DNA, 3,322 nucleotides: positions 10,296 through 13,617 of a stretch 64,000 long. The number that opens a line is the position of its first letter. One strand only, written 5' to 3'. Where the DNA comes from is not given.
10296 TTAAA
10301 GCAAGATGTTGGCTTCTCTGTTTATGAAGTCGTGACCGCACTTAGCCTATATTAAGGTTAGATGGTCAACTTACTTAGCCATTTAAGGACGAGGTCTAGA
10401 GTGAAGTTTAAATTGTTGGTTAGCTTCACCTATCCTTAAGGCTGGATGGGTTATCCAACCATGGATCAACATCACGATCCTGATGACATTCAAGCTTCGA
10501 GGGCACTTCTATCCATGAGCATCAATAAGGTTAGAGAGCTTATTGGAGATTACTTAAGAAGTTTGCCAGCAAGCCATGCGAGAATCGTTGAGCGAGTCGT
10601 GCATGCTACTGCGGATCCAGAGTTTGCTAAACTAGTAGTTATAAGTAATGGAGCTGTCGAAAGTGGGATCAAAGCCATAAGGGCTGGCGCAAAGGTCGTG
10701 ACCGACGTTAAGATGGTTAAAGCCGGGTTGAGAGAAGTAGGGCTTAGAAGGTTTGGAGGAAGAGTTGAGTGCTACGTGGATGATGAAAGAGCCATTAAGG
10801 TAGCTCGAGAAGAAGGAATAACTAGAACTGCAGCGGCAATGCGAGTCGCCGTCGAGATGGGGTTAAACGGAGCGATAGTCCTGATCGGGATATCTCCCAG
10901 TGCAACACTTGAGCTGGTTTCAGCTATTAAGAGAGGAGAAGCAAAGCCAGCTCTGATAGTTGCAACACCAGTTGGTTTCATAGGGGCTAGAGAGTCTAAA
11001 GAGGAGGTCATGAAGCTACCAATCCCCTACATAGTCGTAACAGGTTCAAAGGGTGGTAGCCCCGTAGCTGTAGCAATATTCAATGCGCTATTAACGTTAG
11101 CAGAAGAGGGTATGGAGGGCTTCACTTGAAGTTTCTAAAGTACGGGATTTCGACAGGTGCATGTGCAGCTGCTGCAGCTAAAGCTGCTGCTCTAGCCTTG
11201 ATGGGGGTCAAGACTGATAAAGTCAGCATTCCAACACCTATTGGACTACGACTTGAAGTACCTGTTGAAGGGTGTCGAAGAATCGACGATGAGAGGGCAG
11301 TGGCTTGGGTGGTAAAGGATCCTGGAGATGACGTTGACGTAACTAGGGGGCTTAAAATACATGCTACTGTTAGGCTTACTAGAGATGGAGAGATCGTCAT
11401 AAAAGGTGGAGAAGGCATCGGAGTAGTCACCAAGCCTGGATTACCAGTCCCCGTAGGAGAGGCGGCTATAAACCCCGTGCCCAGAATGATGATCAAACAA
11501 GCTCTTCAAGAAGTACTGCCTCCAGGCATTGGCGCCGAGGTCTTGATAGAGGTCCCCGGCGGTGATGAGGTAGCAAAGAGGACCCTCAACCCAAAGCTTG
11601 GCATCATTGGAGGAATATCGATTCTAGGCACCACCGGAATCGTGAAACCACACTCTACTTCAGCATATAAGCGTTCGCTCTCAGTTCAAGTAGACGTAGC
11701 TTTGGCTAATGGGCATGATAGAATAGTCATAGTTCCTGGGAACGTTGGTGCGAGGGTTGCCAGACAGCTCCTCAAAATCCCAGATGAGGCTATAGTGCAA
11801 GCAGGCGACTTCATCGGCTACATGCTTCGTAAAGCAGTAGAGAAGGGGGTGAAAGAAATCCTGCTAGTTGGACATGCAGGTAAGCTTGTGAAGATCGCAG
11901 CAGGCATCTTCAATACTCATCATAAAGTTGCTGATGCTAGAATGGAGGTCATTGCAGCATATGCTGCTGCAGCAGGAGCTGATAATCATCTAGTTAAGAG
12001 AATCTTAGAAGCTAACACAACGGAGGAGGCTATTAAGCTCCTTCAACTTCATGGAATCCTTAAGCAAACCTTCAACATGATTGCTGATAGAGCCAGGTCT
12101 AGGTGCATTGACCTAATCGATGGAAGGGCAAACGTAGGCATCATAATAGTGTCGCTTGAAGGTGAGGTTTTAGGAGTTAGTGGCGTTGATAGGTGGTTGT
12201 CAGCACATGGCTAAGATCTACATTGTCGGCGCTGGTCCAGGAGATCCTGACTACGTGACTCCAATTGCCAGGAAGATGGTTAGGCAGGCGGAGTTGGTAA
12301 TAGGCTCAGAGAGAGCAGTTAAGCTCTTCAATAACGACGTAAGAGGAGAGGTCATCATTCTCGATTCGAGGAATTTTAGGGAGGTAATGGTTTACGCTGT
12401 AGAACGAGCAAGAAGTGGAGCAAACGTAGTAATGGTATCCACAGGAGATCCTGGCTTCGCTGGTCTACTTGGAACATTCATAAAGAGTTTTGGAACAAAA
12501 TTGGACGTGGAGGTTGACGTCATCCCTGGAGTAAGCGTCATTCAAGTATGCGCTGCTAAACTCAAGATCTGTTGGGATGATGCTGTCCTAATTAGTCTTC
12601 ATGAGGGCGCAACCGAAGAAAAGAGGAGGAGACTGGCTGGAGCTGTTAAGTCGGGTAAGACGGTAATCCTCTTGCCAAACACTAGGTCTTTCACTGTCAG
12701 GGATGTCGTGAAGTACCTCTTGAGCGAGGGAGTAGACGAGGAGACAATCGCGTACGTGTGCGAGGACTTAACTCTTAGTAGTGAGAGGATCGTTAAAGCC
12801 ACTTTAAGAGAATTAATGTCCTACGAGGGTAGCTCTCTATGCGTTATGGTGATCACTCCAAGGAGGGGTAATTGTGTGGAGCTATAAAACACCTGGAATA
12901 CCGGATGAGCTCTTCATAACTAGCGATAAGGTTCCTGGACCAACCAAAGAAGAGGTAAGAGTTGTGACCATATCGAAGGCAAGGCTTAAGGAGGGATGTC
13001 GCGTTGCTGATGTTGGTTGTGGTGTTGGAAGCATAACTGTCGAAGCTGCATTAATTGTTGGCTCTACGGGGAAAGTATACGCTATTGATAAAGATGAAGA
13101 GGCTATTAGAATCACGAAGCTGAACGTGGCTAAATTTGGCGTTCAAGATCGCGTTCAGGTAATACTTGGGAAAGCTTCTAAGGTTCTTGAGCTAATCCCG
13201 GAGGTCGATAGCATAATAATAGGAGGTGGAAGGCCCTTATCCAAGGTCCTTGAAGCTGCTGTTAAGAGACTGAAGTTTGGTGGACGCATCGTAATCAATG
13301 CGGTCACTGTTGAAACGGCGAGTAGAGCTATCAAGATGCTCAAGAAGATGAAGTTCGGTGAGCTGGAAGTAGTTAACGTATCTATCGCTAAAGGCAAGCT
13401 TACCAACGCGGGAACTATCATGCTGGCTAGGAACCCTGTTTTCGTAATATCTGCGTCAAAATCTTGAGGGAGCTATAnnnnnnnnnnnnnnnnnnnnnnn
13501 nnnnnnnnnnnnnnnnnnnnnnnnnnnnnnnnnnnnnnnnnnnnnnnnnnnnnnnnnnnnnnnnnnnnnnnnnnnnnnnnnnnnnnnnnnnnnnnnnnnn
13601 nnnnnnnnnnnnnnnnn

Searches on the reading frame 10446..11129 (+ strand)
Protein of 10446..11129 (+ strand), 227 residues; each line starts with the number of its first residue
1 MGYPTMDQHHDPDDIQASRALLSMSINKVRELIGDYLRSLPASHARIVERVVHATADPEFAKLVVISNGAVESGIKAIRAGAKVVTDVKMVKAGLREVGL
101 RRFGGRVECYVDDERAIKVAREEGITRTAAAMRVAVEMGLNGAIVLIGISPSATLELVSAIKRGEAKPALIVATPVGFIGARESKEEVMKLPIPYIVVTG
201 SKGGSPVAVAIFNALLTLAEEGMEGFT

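Call 46: search_protein_families(library=ncbifam, proteins=[window:10446-11129:+], max_evalue=0.00001)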
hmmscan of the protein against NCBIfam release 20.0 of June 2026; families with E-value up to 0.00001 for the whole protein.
window:10446-11129:+ (227 aa): 7 families
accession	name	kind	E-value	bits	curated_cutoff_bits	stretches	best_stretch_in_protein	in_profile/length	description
NF004901.0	PRK06264.1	equivalog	2.5e-60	204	261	1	27-220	23-208/212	cobalt-precorrin-8 methylmutase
NF004057.0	PRK05575.1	equivalog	6.9e-50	169.6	311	1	33-218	18-203/207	precorrin-8X methylmutase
NF004449.0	PRK05782.1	equivalog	2.1e-47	161.8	298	1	9-222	132-333/333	bifunctional sirohydrochlorin cobalt chelatase/precorrin-8X methylmutase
NF004620.0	PRK05954.1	equivalog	3.2e-45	154.3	264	1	22-221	9-201/205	precorrin-8X methylmutase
NF006137.0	PRK08286.1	equivalog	1.2e-42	146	294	1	41-217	33-208/214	cobalt-precorrin-8 methylmutase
NF006136.0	PRK08285.1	equivalog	2.1e-41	141.9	276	1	35-217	24-206/209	precorrin-8X methylmutase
NF004619.0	PRK05953.1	equivalog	2.5e-31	108.8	278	1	33-219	18-197/208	precorrin-8X methylmutase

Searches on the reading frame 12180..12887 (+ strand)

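Call 9: search_protein_families(library=pfam, proteins=[window:12180-12887:+], max_evalue=0.01)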
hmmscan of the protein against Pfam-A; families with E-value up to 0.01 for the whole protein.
window:12180-12887:+ (235 aa): 1 family
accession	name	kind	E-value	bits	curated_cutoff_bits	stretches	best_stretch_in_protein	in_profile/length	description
PF00590.25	TP_methylase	-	3.7e-39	135.3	27.8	1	12-212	1-211/212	Tetrapyrrole (Corrin/Porphyrin) Methylases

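Call 46: search_protein_families(library=ncbifam, proteins=[window:12207-12887:+], max_evalue=0.00001)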
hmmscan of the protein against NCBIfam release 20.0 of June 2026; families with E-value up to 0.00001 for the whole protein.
window:12207-12887:+ (226 aa): 24 families
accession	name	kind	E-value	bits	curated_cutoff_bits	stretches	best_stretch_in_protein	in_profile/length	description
NF004459.0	PRK05787.2-2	equivalog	5.7e-56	189.5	298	1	2-216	2-209/210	cobalt-precorrin-7 (C(5))-methyltransferase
NF004460.0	PRK05787.2-3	equivalog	1.7e-45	155.1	291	1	4-216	2-205/207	cobalt-precorrin-7 (C(5))-methyltransferase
NF004462.0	PRK05787.2-5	equivalog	2.1e-39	135.5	360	1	3-216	21-227/228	cobalt-precorrin-7 (C(5))-methyltransferase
TIGR02467.1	CbiE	equivalog_domain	8e-39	133.2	92.9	1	6-211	1-199/204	precorrin-6y C5,15-methyltransferase (decarboxylating) subunit CbiE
NF004457.0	PRK05787.1-5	equivalog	1.2e-33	116.5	302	1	3-206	29-230/252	cobalt-precorrin-7 (C(5))-methyltransferase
NF004455.0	PRK05787.1-3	equivalog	1.5e-27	96.6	258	1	3-219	2-219/221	cobalt-precorrin-7 (C(5))-methyltransferase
NF004461.0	PRK05787.2-4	equivalog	2.5e-27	95.7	187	1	4-215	1-186/191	cobalt-precorrin-7 (C(5))-methyltransferase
NF004458.0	PRK05787.2-1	equivalog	1.8e-22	79.8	324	1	6-217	3-193/195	cobalt-precorrin-7 (C(5))-methyltransferase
TIGR01466.1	cobJ_cbiH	equivalog_domain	5.1e-22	78.6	246.35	1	4-217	1-221/239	precorrin-3B C(17)-methyltransferase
TIGR01465.1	cobM_cbiF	equivalog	8.1e-22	77.7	259.65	1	4-205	1-208/247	precorrin-4 C(11)-methyltransferase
NF004456.0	PRK05787.1-4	equivalog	8.9e-19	68.2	247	1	4-133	2-125/201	cobalt-precorrin-7 (C(5))-methyltransferase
NF004423.0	PRK05765.1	equivalog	8.7e-17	61.5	332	1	1-202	2-207/247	precorrin-3B C(17)-methyltransferase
TIGR01469.1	cobA_cysG_Cterm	equivalog_domain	1.6e-16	60.8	185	1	3-205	2-215/238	uroporphyrinogen-III C-methyltransferase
NF004454.0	PRK05787.1-1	equivalog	2.9e-16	59.7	354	1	5-200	3-183/201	cobalt-precorrin-7 (C(5))-methyltransferase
NF007922.1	PRK10637.1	equivalog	3.3e-16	59.3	400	1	3-206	218-431/450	siroheme synthase CysG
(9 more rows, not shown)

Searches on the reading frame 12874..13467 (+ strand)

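Call 9: search_protein_families(library=pfam, proteins=[window:12874-13467:+], max_evalue=0.01)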
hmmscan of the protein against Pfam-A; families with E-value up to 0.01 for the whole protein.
window:12874-13467:+ (197 aa): 23 families
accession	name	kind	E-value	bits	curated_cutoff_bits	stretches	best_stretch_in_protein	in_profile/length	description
PF13847.12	Methyltransf_31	-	4.5e-14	52.8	27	1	39-156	2-122/145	Methyltransferase domain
PF01135.25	PCMT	-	6.3e-11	42.9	20.3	1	37-166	70-194/210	Protein-L-isoaspartate(D-aspartate) O-methyltransferase (PCMT)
PF06325.19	PrmA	-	9.7e-10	38.8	22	1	37-161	158-277/296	Ribosomal protein L11 methyltransferase (PrmA)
PF12847.13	Methyltransf_18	-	2.3e-09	37.8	27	1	38-156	12-130/151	Methyltransferase domain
PF02475.24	TRM5-TYW2_MTfase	-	2.4e-08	34.6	28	1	37-158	33-154/164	TRM5/TYW2 methyltransferase domain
PF08704.16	GCD14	-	2.4e-08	34.4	26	1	33-171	33-174/247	tRNA methyltransferase complex GCD14 subunit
PF01209.24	Ubie_methyltran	-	5.2e-08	33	20.1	1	32-150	39-156/233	ubiE/COQ5 methyltransferase family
PF01170.24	UPF0020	-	9.3e-08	32.4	22.3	1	18-115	6-126/197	RMKL-like, methyltransferase domain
PF13649.12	Methyltransf_25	-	2.3e-07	31.8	27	1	44-134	1-94/97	Methyltransferase domain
PF05175.20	MTS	-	2.9e-07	30.7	23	1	40-142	31-139/170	Methyltransferase small domain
PF02353.26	CMAS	-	3.2e-07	30.4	27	1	31-166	53-189/273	Mycolic acid cyclopropane synthetase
PF09445.16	Methyltransf_15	-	2.6e-06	27.5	22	1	44-155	4-61/165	RNA cap guanine-N2 methyltransferase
PF01596.23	Methyltransf_3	-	2.8e-06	27.2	22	1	42-108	46-112/204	O-methyltransferase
PF03602.21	Cons_hypoth95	-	8.2e-06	26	24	1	23-107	23-106/182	Conserved hypothetical protein 95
PF01728.25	FtsJ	-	1.4e-05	25.5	24.1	1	35-169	15-164/181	FtsJ-like methyltransferase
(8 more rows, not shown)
